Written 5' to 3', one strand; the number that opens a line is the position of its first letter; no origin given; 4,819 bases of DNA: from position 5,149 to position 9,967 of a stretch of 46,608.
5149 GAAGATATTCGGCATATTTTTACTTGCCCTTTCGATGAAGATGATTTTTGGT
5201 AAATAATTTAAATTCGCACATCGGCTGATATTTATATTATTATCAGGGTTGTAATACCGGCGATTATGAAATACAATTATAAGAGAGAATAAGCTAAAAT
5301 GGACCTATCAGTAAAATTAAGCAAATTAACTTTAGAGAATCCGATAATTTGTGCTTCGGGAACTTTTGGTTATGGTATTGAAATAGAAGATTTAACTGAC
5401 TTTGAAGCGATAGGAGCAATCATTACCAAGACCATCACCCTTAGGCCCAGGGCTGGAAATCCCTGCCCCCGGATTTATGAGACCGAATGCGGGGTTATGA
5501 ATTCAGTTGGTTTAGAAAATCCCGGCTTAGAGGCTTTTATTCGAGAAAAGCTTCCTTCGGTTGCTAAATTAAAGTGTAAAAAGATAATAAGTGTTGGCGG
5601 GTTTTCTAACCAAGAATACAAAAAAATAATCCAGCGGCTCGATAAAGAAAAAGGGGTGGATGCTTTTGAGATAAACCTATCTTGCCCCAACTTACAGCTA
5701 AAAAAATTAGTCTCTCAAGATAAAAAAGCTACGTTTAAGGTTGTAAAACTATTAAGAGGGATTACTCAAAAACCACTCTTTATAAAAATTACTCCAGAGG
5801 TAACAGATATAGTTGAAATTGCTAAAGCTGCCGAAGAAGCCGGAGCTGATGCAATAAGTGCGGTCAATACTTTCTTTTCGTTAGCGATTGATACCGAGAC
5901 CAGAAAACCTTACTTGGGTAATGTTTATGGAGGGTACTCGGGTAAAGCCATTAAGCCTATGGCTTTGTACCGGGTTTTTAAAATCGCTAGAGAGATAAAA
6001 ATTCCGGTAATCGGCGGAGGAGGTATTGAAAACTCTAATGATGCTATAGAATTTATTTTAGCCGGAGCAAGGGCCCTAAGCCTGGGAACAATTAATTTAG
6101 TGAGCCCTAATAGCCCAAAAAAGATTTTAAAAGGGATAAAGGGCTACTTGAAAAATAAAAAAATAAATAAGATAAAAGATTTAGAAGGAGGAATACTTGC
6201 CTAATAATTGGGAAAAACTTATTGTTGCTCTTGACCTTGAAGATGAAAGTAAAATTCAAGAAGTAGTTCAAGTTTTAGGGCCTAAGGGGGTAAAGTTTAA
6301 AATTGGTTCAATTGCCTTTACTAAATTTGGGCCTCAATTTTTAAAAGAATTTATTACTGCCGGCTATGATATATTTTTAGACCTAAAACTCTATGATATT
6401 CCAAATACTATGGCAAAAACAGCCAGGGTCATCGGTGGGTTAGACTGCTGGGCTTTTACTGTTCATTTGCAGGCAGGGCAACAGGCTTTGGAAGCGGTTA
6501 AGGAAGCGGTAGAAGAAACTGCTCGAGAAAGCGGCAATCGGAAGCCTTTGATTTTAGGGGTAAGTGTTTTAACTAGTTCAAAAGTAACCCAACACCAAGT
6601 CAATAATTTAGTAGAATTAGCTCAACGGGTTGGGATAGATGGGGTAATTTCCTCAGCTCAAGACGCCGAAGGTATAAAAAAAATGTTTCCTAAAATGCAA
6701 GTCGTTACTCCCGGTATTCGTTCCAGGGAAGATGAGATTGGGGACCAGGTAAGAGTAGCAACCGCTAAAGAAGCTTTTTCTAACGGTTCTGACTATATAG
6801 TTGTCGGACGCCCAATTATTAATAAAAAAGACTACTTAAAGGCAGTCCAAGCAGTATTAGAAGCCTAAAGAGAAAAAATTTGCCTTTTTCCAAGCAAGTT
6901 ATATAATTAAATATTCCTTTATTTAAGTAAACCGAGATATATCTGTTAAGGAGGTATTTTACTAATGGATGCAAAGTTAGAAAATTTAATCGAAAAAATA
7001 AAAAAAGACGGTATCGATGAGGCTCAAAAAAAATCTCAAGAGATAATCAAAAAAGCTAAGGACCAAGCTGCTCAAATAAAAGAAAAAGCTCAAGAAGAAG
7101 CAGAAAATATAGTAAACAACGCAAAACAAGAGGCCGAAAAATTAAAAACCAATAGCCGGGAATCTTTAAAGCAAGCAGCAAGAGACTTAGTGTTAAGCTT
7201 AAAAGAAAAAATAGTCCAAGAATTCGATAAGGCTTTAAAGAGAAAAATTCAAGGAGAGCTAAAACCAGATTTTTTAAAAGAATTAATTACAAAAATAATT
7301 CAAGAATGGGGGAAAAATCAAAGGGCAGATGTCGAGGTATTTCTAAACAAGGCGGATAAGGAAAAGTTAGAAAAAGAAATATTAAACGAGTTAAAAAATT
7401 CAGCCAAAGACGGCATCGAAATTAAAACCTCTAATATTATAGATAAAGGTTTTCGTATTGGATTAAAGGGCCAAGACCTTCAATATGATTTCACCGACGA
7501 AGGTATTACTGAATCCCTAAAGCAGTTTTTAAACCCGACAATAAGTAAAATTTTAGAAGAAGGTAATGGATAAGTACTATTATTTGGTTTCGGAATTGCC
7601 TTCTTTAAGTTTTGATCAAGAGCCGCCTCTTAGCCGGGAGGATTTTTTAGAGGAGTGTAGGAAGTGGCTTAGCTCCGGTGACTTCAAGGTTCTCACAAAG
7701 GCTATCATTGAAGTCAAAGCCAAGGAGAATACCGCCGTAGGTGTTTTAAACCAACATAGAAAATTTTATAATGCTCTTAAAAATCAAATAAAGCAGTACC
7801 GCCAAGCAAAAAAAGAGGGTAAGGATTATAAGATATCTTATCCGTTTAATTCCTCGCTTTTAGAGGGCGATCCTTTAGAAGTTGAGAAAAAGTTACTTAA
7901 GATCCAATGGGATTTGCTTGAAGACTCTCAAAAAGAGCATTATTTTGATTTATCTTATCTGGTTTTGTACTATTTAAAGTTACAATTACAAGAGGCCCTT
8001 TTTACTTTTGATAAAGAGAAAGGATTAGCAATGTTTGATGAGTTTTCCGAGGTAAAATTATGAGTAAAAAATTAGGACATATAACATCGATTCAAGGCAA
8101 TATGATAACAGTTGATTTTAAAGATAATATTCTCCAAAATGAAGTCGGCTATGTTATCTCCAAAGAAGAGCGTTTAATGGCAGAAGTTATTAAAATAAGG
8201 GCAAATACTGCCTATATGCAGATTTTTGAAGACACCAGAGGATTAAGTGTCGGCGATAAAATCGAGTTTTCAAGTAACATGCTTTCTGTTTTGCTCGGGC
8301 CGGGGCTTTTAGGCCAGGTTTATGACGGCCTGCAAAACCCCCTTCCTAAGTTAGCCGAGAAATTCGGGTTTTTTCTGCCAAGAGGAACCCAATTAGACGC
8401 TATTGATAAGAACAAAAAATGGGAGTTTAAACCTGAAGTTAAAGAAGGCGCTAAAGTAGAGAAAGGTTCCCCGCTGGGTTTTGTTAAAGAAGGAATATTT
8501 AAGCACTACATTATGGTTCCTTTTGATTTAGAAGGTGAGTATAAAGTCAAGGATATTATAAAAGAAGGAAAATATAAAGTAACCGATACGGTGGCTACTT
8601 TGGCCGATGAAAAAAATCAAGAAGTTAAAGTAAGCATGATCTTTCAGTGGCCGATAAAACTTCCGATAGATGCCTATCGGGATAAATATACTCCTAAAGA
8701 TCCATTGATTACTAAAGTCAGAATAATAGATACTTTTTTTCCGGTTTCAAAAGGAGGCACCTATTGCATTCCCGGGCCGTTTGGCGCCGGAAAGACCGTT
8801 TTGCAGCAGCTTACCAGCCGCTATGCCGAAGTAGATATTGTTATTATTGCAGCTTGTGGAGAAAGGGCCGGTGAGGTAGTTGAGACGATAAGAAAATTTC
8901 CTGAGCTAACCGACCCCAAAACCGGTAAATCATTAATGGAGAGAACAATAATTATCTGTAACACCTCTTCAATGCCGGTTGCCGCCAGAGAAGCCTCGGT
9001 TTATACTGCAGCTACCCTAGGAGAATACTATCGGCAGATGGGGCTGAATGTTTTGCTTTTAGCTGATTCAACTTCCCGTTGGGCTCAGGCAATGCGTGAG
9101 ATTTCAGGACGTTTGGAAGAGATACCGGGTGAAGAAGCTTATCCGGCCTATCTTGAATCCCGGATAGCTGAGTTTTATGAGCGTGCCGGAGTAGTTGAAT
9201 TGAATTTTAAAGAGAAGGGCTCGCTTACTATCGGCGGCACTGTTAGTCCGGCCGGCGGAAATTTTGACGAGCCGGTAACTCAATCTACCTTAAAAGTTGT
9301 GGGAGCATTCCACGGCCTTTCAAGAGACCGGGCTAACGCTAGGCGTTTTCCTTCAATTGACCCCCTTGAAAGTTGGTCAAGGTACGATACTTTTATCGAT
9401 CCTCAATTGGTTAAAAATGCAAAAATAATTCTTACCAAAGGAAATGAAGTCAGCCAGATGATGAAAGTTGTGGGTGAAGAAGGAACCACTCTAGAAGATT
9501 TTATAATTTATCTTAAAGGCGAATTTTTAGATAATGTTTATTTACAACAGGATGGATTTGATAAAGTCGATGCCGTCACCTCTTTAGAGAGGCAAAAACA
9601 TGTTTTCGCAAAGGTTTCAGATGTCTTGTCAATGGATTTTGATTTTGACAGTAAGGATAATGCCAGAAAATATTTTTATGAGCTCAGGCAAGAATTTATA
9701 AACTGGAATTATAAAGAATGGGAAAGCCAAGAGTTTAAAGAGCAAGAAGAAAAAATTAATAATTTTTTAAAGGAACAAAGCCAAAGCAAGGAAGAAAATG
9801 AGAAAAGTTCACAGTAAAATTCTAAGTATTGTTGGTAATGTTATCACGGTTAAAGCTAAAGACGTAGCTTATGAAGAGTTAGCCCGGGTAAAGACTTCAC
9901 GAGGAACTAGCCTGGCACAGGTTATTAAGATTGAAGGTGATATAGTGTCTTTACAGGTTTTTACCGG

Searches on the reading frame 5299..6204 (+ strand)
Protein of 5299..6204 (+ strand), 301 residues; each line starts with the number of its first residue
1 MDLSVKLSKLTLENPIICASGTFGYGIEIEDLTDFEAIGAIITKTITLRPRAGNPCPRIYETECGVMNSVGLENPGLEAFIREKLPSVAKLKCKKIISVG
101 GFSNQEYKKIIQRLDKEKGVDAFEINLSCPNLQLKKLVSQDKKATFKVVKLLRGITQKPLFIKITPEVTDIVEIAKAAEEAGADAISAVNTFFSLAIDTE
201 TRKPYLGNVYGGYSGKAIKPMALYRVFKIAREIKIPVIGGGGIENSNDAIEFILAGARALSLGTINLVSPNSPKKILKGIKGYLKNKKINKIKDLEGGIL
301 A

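Call 60: search_protein_families(library=pfam, proteins=[window:5299-6204:+], max_evalue=0.00001)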
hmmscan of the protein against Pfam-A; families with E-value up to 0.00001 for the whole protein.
window:5299-6204:+ (301 aa): 2 families
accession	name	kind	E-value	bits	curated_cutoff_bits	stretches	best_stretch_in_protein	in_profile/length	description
PF01180.27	DHO_dh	-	2.9e-68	230.7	27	1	3-282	2-289/291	Dihydroorotate dehydrogenase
PF00977.27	His_biosynth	-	5.1e-06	26.5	23.6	0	225-278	64-117/228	Histidine biosynthesis protein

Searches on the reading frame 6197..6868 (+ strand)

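Call 60: search_protein_families(library=pfam, proteins=[window:6197-6868:+], max_evalue=0.00001)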
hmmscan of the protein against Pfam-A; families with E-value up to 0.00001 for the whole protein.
window:6197-6868:+ (223 aa): 1 family
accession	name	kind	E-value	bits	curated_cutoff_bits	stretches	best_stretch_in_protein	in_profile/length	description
PF00215.30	OMPdecase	-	5.6e-43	147.8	27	1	7-219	2-220/221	Orotidine 5'-phosphate decarboxylase / HUMPS family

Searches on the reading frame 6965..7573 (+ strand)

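Call 60: search_protein_families(library=pfam, proteins=[window:6965-7573:+], max_evalue=0.00001)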
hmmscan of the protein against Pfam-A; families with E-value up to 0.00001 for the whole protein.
window:6965-7573:+ (202 aa): 1 family
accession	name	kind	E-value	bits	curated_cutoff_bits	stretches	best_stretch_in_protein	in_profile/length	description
PF01991.23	vATP-synt_E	-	3.2e-06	27.2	24.2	1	18-152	4-148/199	ATP synthase (E/31 kDa) subunit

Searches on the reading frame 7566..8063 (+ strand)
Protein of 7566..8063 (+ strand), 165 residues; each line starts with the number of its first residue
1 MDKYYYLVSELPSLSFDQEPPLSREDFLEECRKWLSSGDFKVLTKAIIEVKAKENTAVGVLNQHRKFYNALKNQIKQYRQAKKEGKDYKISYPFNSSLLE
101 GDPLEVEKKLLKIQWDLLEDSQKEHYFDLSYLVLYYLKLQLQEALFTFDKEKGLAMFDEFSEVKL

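Call 60: search_protein_families(library=pfam, proteins=[window:7566-8063:+], max_evalue=0.00001)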
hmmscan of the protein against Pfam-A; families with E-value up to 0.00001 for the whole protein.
window:7566-8063:+ (165 aa): 1 family
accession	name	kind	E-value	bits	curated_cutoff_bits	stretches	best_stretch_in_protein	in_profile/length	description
PF10962.13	DUF2764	-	1.4e-12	48.3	24.1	1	101-159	203-262/271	Protein of unknown function (DUF2764)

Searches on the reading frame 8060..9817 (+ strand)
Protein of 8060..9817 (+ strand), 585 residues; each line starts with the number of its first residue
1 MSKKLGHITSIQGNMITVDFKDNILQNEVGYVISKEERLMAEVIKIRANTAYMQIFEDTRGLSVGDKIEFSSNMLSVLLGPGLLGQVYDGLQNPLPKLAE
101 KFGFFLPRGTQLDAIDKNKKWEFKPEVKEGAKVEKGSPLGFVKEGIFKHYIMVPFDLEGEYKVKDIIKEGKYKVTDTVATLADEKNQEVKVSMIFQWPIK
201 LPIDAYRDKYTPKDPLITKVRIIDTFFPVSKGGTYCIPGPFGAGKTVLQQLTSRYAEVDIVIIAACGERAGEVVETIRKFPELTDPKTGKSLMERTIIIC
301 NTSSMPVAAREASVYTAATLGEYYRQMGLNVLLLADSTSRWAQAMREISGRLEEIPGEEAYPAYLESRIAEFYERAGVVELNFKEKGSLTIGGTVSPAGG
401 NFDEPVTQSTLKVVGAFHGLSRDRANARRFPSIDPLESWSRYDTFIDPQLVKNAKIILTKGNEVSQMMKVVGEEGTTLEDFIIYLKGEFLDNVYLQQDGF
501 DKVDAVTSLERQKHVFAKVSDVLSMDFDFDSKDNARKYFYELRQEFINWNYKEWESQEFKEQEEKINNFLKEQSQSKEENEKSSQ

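Call 61: search_protein_families(library=pfam, proteins=[window:8060-9817:+], max_evalue=0.00001)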
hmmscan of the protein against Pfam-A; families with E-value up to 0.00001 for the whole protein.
window:8060-9817:+ (585 aa): 4 families
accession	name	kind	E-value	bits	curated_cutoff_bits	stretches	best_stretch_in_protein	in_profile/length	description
PF00006.31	ATP-synt_ab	-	2.2e-66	224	29.5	1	220-440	2-213/213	ATP synthase alpha/beta family, nucleotide-binding domain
PF16886.11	ATP-synt_ab_Xtn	-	1.6e-26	92.3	25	1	113-200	2-88/88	ATPsynthase alpha/beta subunit barrel-sandwich domain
PF02874.29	ATP-synt_ab_N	-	3e-09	37.7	20.9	1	8-70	1-67/69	ATP synthase alpha/beta family, beta-barrel domain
PF22919.1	ATP-synt_VA_C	-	2.1e-08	34.5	24.7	1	449-517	14-82/101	C-terminal domain of V and A type ATP synthase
